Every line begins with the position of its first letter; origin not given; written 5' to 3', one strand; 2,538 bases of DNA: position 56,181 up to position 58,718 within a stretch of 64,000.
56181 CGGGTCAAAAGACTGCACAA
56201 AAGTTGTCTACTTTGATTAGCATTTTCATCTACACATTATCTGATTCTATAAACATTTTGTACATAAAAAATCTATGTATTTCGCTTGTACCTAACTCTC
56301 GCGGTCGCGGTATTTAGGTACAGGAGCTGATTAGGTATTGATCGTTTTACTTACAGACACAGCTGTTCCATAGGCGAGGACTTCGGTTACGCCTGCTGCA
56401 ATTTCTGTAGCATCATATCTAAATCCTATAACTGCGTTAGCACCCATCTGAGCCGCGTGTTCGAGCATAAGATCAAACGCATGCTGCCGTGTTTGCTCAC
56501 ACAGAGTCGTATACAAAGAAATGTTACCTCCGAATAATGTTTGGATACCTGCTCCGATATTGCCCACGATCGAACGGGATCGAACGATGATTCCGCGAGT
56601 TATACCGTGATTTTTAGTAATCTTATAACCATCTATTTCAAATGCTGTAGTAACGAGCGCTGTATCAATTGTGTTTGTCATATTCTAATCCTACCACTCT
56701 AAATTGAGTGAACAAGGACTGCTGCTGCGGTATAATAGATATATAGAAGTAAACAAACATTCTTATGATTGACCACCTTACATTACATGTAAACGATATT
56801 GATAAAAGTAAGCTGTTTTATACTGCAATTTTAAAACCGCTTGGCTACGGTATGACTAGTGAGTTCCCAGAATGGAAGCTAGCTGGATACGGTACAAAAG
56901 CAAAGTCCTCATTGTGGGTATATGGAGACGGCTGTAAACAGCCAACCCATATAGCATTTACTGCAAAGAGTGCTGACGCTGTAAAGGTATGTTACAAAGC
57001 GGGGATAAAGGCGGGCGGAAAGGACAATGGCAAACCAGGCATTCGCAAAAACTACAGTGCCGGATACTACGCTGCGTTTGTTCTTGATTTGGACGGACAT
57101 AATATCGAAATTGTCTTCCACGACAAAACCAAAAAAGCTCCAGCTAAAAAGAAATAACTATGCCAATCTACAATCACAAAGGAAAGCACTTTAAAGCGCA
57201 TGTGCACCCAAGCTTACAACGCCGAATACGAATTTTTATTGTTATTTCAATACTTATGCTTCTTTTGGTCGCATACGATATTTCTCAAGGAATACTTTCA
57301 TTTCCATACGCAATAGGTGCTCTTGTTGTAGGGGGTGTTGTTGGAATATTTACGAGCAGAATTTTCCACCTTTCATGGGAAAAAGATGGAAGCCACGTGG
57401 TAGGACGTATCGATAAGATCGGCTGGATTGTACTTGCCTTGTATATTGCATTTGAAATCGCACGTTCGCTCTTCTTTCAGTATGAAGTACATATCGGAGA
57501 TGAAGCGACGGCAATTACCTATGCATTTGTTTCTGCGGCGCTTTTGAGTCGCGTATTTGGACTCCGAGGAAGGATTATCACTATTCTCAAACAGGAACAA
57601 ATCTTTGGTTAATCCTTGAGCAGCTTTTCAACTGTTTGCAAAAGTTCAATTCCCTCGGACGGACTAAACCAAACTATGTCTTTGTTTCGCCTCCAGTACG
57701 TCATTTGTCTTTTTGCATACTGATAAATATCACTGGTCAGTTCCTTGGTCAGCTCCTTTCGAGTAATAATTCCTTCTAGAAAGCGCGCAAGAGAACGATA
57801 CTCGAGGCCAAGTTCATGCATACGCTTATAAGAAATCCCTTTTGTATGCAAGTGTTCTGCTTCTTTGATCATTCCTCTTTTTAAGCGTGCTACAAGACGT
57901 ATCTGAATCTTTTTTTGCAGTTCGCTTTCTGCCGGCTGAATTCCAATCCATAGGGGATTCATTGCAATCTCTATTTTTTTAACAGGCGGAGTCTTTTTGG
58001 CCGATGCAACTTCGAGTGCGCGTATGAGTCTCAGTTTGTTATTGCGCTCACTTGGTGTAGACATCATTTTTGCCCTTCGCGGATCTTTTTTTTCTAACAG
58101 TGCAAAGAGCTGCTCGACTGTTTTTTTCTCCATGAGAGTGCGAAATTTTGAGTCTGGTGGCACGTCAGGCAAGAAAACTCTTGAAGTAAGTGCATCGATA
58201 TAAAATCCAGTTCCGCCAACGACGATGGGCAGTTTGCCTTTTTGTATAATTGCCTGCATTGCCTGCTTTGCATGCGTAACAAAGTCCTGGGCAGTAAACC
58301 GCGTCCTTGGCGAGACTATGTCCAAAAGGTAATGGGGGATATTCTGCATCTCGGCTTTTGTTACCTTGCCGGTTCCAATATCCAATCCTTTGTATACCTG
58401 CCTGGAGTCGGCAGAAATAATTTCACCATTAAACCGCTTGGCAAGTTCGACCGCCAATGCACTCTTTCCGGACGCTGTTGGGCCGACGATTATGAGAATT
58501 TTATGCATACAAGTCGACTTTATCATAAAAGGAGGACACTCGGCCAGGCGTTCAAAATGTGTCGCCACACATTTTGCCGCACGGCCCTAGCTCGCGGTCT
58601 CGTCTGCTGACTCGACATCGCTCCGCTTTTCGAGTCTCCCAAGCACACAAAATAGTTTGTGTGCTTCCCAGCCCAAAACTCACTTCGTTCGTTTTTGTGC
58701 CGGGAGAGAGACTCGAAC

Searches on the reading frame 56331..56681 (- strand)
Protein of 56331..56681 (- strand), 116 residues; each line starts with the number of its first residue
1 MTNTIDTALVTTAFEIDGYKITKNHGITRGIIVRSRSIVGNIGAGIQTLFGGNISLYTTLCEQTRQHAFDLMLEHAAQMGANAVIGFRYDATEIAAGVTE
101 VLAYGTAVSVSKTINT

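Call 71: search_protein_families(library=pfam, proteins=[window:56331-56681:-], max_evalue=0.00001)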
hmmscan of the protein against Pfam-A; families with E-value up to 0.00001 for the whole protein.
window:56331-56681:- (116 aa): 1 family
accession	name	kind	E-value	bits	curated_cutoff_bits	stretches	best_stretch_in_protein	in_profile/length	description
PF01906.23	YbjQ_1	-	1.1e-30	106.7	23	1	9-110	2-103/103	Putative heavy-metal-binding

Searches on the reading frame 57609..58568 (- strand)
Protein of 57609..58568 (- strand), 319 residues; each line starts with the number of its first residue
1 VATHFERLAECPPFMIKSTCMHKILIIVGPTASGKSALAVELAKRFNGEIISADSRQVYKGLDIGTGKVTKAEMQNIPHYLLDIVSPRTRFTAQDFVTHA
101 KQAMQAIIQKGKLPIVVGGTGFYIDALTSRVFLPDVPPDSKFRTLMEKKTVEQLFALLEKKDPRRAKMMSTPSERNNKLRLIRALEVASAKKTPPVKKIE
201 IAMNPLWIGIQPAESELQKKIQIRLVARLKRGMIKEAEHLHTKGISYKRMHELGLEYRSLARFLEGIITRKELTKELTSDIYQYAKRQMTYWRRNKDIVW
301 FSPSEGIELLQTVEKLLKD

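Call 71: search_protein_families(library=pfam, proteins=[window:57609-58568:-], max_evalue=0.00001)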
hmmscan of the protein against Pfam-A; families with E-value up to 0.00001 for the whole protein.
window:57609-58568:- (319 aa): 2 families
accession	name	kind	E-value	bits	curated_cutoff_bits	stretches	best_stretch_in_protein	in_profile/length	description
PF01715.23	IPPT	-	1.4e-57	195.7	23.6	1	57-294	1-242/243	IPP transferase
PF01745.22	IPT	-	7.8e-11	42.3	20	1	23-183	2-157/233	Isopentenyl transferase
